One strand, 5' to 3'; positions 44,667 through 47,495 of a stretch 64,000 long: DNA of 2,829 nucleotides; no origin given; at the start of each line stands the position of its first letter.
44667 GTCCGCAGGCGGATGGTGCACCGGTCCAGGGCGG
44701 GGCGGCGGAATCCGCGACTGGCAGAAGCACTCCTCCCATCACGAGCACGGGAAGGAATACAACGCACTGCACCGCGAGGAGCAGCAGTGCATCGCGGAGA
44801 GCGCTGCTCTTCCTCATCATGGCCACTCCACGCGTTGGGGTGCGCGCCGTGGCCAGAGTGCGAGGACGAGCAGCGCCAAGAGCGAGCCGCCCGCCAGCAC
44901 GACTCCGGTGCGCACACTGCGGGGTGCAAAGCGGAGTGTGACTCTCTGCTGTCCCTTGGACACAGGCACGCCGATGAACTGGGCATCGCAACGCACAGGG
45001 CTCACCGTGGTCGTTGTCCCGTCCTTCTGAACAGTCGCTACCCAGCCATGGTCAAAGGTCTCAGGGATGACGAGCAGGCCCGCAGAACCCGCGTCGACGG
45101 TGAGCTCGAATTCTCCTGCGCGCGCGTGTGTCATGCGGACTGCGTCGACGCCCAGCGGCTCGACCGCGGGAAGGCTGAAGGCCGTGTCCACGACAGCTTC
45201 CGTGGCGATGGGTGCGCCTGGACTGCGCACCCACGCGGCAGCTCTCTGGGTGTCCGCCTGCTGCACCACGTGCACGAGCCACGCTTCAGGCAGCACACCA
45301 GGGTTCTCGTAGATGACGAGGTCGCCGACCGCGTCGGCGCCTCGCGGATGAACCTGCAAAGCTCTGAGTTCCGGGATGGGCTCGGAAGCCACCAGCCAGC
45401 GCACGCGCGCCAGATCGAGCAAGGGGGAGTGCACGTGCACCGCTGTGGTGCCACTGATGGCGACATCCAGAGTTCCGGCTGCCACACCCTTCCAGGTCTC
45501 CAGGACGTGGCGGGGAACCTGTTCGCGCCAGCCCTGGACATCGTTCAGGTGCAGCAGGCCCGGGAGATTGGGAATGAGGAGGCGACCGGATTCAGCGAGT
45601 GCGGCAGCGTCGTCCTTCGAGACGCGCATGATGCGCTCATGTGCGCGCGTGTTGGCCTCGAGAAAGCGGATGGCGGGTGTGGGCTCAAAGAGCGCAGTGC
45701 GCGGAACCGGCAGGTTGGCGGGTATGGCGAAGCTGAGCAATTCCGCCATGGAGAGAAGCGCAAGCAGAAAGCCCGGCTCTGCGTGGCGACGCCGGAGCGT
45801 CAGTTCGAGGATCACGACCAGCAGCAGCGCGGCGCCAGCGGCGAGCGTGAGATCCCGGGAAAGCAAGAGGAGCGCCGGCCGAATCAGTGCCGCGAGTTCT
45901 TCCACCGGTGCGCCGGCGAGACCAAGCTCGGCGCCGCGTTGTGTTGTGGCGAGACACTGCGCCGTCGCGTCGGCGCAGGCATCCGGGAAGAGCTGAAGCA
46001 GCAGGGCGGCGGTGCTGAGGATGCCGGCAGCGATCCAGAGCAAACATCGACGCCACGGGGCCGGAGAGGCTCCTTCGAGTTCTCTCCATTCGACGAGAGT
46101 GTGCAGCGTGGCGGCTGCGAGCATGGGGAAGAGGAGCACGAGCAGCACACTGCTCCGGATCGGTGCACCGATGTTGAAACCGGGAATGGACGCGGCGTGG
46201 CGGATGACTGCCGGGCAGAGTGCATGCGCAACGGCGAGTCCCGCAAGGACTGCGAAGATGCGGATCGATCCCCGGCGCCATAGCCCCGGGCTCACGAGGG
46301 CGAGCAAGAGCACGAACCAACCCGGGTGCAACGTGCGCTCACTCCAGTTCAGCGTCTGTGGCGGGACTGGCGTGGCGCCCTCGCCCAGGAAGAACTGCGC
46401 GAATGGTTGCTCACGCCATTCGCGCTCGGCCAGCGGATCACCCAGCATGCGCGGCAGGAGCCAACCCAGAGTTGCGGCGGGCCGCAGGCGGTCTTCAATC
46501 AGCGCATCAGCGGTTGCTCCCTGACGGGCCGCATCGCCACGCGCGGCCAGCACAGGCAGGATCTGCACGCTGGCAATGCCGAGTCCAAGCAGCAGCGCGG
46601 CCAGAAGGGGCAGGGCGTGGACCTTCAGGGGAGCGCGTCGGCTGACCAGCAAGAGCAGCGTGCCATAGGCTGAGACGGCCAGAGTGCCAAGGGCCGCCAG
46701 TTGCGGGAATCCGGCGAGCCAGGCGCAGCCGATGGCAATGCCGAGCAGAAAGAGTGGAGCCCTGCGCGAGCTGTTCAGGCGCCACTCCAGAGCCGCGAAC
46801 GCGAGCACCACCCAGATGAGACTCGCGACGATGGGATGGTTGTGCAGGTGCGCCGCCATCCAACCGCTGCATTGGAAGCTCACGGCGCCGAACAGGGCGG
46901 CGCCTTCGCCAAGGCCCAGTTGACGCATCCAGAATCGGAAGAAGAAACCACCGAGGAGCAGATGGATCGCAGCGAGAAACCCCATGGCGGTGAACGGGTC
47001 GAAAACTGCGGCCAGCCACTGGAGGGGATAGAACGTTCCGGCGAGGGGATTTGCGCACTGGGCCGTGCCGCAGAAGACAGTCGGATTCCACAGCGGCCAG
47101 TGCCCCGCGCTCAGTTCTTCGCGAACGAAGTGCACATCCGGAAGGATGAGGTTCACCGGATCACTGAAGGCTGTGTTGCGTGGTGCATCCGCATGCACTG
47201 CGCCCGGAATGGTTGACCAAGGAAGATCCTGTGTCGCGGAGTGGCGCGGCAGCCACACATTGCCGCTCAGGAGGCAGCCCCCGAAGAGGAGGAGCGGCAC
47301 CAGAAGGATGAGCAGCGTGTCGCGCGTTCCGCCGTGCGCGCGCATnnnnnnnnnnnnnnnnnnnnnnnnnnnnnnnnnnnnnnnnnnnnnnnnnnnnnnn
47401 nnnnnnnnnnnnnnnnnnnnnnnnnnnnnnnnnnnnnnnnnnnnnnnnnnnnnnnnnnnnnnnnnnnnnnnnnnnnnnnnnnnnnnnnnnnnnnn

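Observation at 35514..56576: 21-kb envelope-glycan locus joining a Wzm/Wzt exporter pathway to four GT-C-fold membrane transferases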

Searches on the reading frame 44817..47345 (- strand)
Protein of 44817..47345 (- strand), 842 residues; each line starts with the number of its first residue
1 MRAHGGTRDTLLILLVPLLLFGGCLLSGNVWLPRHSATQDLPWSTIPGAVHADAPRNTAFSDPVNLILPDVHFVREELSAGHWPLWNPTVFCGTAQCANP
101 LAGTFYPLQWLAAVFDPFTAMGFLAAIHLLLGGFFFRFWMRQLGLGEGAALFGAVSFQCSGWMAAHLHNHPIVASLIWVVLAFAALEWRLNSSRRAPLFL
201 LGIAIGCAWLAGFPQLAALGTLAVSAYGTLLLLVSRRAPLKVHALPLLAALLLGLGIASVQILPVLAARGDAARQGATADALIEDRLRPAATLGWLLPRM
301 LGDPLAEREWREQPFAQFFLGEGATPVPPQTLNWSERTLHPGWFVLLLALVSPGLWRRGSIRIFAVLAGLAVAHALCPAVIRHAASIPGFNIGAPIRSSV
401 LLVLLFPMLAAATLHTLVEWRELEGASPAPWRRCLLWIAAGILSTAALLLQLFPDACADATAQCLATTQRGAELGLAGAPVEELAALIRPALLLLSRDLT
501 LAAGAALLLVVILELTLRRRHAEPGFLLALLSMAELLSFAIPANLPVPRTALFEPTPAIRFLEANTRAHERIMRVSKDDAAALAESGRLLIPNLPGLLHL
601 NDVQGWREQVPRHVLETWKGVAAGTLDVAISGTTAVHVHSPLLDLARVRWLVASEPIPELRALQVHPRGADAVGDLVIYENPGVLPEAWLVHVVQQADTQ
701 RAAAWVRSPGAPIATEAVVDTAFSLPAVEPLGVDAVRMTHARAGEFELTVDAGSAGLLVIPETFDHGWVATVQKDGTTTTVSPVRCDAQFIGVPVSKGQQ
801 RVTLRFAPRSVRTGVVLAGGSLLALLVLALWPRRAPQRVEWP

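Call 4: search_protein_families(library=pfam, proteins=[window:44817-47345:-], max_evalue=0.01)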
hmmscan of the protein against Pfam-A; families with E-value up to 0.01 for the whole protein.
window:44817-47345:- (842 aa): 1 family
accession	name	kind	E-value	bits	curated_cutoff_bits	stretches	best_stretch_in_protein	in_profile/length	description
PF09586.16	YfhO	-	1.4e-08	34.1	28.5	1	736-817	756-834/835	Bacterial membrane protein YfhO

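Call 8: search_protein_families(library=ncbifam, proteins=[window:44817-47345:-], max_evalue=0.001)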
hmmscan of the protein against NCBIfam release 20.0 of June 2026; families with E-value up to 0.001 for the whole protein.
window:44817-47345:- (842 aa): 0 families

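Call 9: find_homologous_proteins(query=window:44817-47345:-)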
Query window:44817-47345:- (842 aa): 166 proteins with E <= 0.001 among 8000 candidates; the best 120 are listed.
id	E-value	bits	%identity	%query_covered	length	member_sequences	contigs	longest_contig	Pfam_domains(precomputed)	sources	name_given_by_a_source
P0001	0.0e+0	1862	100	100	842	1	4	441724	PF09586.17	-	-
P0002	0.0e+0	1526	82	100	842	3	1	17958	PF09586.17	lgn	-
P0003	0.0e+0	1049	59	100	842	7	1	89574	PF09586.17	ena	-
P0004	6.2e-196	671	44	97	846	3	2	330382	-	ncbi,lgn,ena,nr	ncbi:MAG: hypothetical protein EXS14_00590 [Planctomycetes bacterium]|nr:hypothetical protein [Planc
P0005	3.8e-43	166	30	19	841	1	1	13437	PF09586.17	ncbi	ncbi:MAG: YfhO family protein [Planctomycetota bacterium]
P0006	4.8e-39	152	30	35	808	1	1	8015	PF09586.17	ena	-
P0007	2.6e-34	137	29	33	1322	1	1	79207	PF01943.23,PF09586.17,PF01554.24,PF13440.12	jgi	jgi:O-antigen/teichoic acid export membrane protein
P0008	1.6e-32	131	32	41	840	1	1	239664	PF09586.17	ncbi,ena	-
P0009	5.9e-31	125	28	34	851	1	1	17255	PF09586.17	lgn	-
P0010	7.9e-31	125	31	40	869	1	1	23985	PF09586.17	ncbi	-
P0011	6.2e-27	112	31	37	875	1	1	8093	PF09586.17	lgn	-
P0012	1.4e-25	108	32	18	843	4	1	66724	PF09586.17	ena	-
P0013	1.5e-25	108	32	20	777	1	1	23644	PF09586.17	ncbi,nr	ncbi:MAG: YfhO family protein [Armatimonadetes bacterium]|nr:YfhO family protein [Armatimonadota bac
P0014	3.6e-25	106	30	40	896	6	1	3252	PF09586.17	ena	-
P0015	9.4e-24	102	29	29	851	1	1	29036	PF09586.17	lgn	-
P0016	1.4e-23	101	31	40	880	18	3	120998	PF09586.17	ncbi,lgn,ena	-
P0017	1.0e-22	98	31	35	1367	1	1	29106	PF01943.23,PF09586.17,PF13440.12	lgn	-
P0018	1.4e-22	98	28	35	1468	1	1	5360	PF01943.23,PF09586.17,PF01554.24,PF13440.12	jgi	jgi:O-antigen/teichoic acid export membrane protein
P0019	5.2e-22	96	30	19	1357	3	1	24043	PF01943.23,PF09586.17,PF13440.12,PF03023.20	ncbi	ncbi:MAG TPA: oligosaccharide flippase family protein [Chloroflexota bacterium]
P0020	7.6e-22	95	29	32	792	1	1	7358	PF09586.17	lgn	-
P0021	1.1e-21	95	30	47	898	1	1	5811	PF09586.17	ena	-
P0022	3.6e-21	93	32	27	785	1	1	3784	PF09586.17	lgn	-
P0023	9.5e-21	92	28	34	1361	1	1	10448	PF01943.23,PF09586.17,PF13440.12,PF03023.20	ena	-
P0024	1.6e-20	91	31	40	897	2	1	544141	PF09586.17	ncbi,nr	ncbi:MAG: hypothetical protein JNL90_02330 [Planctomycetes bacterium]|nr:hypothetical protein [Planc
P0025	7.8e-20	89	31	32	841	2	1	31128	PF09586.17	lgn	-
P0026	8.3e-20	89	27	47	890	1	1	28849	PF09586.17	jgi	-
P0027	1.7e-19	87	29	34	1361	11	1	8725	PF01943.23,PF09586.17,PF13440.12,PF03023.20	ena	-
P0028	8.9e-19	85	27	27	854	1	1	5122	PF09586.17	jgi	-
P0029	1.1e-18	85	32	21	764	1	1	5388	PF09586.17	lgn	-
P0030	1.2e-18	85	28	27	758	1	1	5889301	PF09586.17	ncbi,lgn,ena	-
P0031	1.7e-18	84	27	19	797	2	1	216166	PF09586.17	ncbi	ncbi:MAG: YfhO family protein [Planctomycetota bacterium]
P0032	2.8e-18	83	32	29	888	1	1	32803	PF09586.17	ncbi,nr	ncbi:MAG: hypothetical protein EXS08_13590, partial [Planctomycetes bacterium]|nr:hypothetical prote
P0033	9.0e-18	82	23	95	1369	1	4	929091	PF01943.23,PF09586.17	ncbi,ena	-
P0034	1.4e-17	81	29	29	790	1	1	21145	PF09586.17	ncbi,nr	ncbi:MAG TPA: hypothetical protein VHL58_02035 [Thermoanaerobaculia bacterium]|nr:hypothetical prote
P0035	2.1e-17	81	29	24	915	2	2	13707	PF09586.17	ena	-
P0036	2.4e-16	77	31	18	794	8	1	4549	PF09586.17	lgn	-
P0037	2.8e-16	77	28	34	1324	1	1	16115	PF01943.23,PF09586.17,PF13440.12,PF03023.20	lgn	-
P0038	4.8e-16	76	31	20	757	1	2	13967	PF09586.17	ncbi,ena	-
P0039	1.0e-15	75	25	95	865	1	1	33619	PF09586.17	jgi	jgi:hypothetical protein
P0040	1.3e-15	75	26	38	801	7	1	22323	PF09586.17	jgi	jgi:hypothetical protein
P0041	2.4e-15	74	25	21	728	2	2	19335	PF09586.17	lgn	-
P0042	5.0e-15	73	30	17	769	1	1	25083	PF09586.17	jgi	jgi:hypothetical protein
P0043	5.2e-15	73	29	30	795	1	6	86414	PF09586.17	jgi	jgi:hypothetical protein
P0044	1.0e-14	72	26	94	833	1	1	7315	PF09586.17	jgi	jgi:hypothetical protein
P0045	1.1e-14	72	30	30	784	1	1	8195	PF09586.17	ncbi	-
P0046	1.7e-14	71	26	41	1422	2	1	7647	PF01943.23,PF09586.17,PF01554.24,PF13440.12,PF03023.20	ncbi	-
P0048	2.8e-14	70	25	97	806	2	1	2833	PF09586.17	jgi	jgi:Predicted membrane protein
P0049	4.0e-14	70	30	28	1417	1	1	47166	PF09586.17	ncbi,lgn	-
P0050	4.8e-14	69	31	17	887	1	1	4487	PF09586.17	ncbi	-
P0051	4.9e-14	69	29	17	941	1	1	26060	PF09586.17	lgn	-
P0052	8.6e-14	69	29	37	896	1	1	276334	PF09586.17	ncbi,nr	ncbi:MAG: hypothetical protein IPK26_30870 [Planctomycetes bacterium]|nr:hypothetical protein [Planc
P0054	3.4e-13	67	28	33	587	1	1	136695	PF09586.17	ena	-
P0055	5.5e-13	66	29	26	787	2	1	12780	PF09586.17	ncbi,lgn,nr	ncbi:MAG TPA: YfhO family protein [Thermoanaerobaculia bacterium]|nr:YfhO family protein [Thermoanae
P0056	6.8e-13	66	27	35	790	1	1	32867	PF09586.17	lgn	-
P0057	7.4e-13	66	30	31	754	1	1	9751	PF19510.6,PF09586.17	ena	-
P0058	9.7e-13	65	29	31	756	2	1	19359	PF09586.17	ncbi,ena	-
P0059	1.2e-12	65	26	31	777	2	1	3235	PF09586.17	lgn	-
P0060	2.0e-12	64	27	31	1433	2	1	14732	PF01943.23,PF09586.17,PF13440.12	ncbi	-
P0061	2.0e-12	64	37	11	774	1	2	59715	PF09586.17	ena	-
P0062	3.7e-12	63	29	28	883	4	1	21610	PF09586.17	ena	-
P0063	4.1e-12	63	25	95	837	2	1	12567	PF09586.17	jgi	jgi:hypothetical protein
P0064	8.7e-12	62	31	25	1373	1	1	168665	PF01943.23,PF09586.17,PF13440.12,PF03023.20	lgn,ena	-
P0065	9.5e-12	62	33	23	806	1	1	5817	PF09586.17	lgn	-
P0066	1.2e-11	61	28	28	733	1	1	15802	PF09586.17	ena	-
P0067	1.6e-11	61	31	17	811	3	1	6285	PF09586.17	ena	-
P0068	1.6e-11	61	29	33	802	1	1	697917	PF09586.17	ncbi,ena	-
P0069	3.4e-11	60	32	15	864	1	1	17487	PF09586.17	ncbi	-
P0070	3.5e-11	60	36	12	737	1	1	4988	PF09586.17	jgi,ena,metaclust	metaclust:\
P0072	7.6e-11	59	33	22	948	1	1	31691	PF09586.17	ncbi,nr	ncbi:MAG: YfhO family protein [Chloroflexi bacterium]|nr:YfhO family protein [Chloroflexota bacteriu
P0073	1.1e-10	58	26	38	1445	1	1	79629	PF01943.23,PF09586.17,PF13440.12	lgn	-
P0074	1.7e-10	58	30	20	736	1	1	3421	PF09586.17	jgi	-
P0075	5.0e-10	56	26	34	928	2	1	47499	PF09586.17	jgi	jgi:hypothetical protein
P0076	5.8e-10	56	30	31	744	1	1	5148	PF09586.17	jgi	jgi:hypothetical protein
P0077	6.9e-10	56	26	31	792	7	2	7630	PF09586.17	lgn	-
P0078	8.5e-10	55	43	6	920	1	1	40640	PF09586.17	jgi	jgi:hypothetical protein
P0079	1.3e-9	55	29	19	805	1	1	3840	PF09586.17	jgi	jgi:hypothetical protein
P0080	2.4e-9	54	30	16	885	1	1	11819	PF09586.17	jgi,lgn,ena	-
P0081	2.4e-9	54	28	32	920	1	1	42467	PF09586.17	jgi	jgi:hypothetical protein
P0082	3.2e-9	54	28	25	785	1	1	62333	PF09586.17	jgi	jgi:hypothetical protein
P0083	4.8e-9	53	28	14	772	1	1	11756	PF09586.17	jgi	jgi:hypothetical protein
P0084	4.9e-9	53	30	29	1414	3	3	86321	PF01943.23,PF09586.17,PF13440.12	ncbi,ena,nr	ncbi:MAG: oligosaccharide flippase family protein [Anaerolineae bacterium]|nr:oligosaccharide flippa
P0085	5.4e-9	53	27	23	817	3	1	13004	PF09586.17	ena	-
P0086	5.7e-9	53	29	26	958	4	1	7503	PF09586.17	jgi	jgi:hypothetical protein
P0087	6.3e-9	53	29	18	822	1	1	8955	PF09586.17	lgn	-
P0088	7.2e-9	52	31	26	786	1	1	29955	PF09586.17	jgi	jgi:hypothetical protein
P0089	1.0e-8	52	28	44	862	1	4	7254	PF09586.17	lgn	-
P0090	1.3e-8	52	33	13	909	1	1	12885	PF09586.17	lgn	-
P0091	1.4e-8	51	34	19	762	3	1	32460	PF09586.17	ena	-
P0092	1.5e-8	51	28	35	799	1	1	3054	PF09586.17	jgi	jgi:hypothetical protein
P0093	2.1e-8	51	27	15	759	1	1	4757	PF09586.17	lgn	-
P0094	3.1e-8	50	28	34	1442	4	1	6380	PF01943.23,PF09586.17,PF13440.12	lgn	-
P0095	3.3e-8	50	29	27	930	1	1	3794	PF09586.17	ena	-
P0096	4.3e-8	50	30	13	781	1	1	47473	PF09586.17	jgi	jgi:hypothetical protein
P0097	4.9e-8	50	32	12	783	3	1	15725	PF09586.17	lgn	-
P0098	6.1e-8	49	34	10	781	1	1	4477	PF09586.17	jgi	jgi:hypothetical protein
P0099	9.6e-8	49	23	94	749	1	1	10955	PF09586.17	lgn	-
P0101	1.0e-7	49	27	28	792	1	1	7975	PF09586.17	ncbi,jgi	ncbi:MAG: YfhO family protein [Anaerolineae bacterium]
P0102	1.1e-7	48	29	17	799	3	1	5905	PF09586.17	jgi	jgi:hypothetical protein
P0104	1.5e-7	48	37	15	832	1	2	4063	PF09586.17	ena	-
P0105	1.6e-7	48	29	29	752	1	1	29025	PF09586.17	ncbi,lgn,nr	ncbi:MAG: putative rane protein [Cyanobacteria bacterium RYN_339]|nr:putative rane protein [Cyanobac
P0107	2.0e-7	48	25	36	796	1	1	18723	PF09586.17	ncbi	-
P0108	2.4e-7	47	23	99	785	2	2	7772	PF09586.17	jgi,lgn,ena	jgi:hypothetical protein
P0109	3.4e-7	47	31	17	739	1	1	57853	PF09586.17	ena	-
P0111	3.7e-7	47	36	12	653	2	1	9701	PF09586.17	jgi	jgi:Bacterial membrane protein YfhO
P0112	4.1e-7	47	30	25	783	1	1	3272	PF09586.17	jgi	-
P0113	5.0e-7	46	32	15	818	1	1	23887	PF09586.17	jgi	jgi:hypothetical protein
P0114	5.7e-7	46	26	31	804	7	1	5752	PF09586.17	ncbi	-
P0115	5.8e-7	46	31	30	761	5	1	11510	PF09586.17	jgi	-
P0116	9.3e-7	45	32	12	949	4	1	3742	PF09586.17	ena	-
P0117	1.0e-6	45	28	20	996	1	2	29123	PF09586.17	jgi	jgi:hypothetical protein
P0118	1.4e-6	45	30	29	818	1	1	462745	PF09586.17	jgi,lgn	jgi:hypothetical protein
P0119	1.5e-6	45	31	25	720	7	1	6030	PF09586.17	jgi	-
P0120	1.8e-6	44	29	19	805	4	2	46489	PF09586.17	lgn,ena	-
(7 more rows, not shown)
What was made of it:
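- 44817..47345 (-): G: YfhO-family GT-C (842 aa). 166 homologues, nearly all carrying PF09586 (call 9).
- On YfhO family (PF09586): Homologues of G nearly all carry PF09586 (call 9).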

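Call 10: find_encoding_contigs(protein=P0003, flank=10000, max_places=3)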
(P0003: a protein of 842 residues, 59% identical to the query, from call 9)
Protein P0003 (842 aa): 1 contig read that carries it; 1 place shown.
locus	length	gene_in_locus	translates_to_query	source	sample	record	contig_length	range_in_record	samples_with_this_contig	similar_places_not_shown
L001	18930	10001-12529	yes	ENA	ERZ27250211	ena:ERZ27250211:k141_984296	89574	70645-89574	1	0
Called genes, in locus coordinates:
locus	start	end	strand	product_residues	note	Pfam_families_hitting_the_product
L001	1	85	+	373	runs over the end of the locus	PF04055:Radical_SAM, PF19288:CofH_C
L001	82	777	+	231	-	-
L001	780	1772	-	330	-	-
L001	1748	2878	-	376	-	PF00535:Glycos_transf_2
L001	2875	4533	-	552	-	PF13489:Methyltransf_23 (weak), PF08241:Methyltransf_11, PF13649:Methyltransf_25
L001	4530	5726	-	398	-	PF00005:ABC_tran, PF13304:AAA_21 (faint), PF14524:Wzt_C (weak)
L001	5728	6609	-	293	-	PF01061:ABC2_membrane, PF12698:ABC2_membrane_3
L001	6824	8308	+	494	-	PF00070:Pyr_redox (faint), PF00890:FAD_binding_2 (weak), PF01266:DAO (weak), PF07992:Pyr_redox_2 (faint), PF12831:FAD_oxidored (weak), PF13450:NAD_binding_8, PF01593:Amino_oxidase, PF03275:GLF (faint)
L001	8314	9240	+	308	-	PF13489:Methyltransf_23, PF07021:MetW (weak), PF13847:Methyltransf_31, PF08241:Methyltransf_11, PF08242:Methyltransf_12, PF13649:Methyltransf_25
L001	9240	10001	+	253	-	PF01209:Ubie_methyltran (weak), PF13489:Methyltransf_23, PF13847:Methyltransf_31, PF08241:Methyltransf_11, PF08242:Methyltransf_12, PF13649:Methyltransf_25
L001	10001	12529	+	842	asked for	PF09586:YfhO (faint)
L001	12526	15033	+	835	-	PF09586:YfhO (faint)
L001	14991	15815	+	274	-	PF00535:Glycos_transf_2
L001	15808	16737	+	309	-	PF00483:NTP_transferase, PF12804:NTP_transf_3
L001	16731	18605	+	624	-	-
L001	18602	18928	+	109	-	?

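Call 11: find_encoding_contigs(protein=P0004, flank=10000, max_places=3)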
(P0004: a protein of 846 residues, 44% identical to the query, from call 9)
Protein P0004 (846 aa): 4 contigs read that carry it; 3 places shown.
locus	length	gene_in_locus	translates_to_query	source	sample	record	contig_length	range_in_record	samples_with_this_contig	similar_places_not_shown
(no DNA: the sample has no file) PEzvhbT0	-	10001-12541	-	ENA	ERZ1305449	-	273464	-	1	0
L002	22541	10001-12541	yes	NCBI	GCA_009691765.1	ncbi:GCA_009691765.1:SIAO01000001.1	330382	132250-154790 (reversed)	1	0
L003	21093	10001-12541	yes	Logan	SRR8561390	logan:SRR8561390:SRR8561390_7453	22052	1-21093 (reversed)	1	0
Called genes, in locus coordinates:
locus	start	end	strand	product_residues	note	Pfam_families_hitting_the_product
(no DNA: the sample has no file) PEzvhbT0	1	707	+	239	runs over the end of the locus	-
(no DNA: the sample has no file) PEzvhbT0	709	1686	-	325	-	-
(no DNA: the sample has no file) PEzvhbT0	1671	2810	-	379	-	PF00535:Glycos_transf_2, PF13641:Glyco_tranf_2_3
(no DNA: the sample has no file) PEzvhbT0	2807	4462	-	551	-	PF08241:Methyltransf_11, PF13649:Methyltransf_25 (weak)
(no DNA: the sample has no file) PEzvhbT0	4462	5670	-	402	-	PF00005:ABC_tran, PF14524:Wzt_C (weak)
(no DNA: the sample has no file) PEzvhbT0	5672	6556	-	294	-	PF01061:ABC2_membrane, PF12698:ABC2_membrane_3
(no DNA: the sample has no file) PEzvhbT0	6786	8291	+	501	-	PF07992:Pyr_redox_2 (faint), PF00070:Pyr_redox (faint), PF00890:FAD_binding_2 (faint), PF01266:DAO (weak), PF01593:Amino_oxidase, PF12831:FAD_oxidored (weak), PF13450:NAD_binding_8, PF03275:GLF (faint)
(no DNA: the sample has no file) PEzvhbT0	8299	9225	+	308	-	PF13489:Methyltransf_23, PF13847:Methyltransf_31, PF08241:Methyltransf_11, PF08242:Methyltransf_12, PF13649:Methyltransf_25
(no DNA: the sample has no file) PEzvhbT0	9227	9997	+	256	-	PF01209:Ubie_methyltran, PF13489:Methyltransf_23, PF07021:MetW (weak), PF13847:Methyltransf_31, PF08241:Methyltransf_11, PF08242:Methyltransf_12, PF13649:Methyltransf_25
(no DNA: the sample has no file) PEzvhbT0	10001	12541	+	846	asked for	-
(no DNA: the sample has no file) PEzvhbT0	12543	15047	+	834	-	PF09586:YfhO (faint)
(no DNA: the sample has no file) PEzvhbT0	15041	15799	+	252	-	PF00535:Glycos_transf_2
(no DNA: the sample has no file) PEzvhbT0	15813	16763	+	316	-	PF00483:NTP_transferase, PF12804:NTP_transf_3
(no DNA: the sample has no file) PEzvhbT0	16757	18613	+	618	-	-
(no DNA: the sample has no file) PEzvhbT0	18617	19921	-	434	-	PF01266:DAO (weak), PF01593:Amino_oxidase, PF13450:NAD_binding_8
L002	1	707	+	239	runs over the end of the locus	-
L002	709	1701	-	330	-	-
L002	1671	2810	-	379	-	PF00535:Glycos_transf_2, PF13641:Glyco_tranf_2_3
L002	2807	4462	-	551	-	PF08241:Methyltransf_11, PF13649:Methyltransf_25 (weak)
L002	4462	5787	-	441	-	PF00005:ABC_tran, PF14524:Wzt_C (weak)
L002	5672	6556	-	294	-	PF01061:ABC2_membrane, PF12698:ABC2_membrane_3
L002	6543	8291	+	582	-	PF07992:Pyr_redox_2 (faint), PF00070:Pyr_redox (faint), PF00890:FAD_binding_2 (faint), PF01266:DAO (weak), PF01593:Amino_oxidase, PF12831:FAD_oxidored (weak), PF13450:NAD_binding_8, PF03275:GLF (faint)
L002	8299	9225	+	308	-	PF13489:Methyltransf_23, PF13847:Methyltransf_31, PF08241:Methyltransf_11, PF08242:Methyltransf_12, PF13649:Methyltransf_25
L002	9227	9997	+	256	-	PF01209:Ubie_methyltran, PF13489:Methyltransf_23, PF07021:MetW (weak), PF13847:Methyltransf_31, PF08241:Methyltransf_11, PF08242:Methyltransf_12, PF13649:Methyltransf_25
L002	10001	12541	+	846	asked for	-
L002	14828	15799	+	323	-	PF00535:Glycos_transf_2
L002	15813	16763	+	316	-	PF00483:NTP_transferase, PF12804:NTP_transf_3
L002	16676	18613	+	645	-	-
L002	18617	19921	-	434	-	PF01266:DAO (weak), PF01593:Amino_oxidase, PF13450:NAD_binding_8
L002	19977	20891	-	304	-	PF01351:RNase_HII (faint)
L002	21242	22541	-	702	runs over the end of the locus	PF13646:HEAT_2 (faint), PF02985:HEAT (faint)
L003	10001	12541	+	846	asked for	-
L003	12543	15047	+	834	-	PF09586:YfhO (faint)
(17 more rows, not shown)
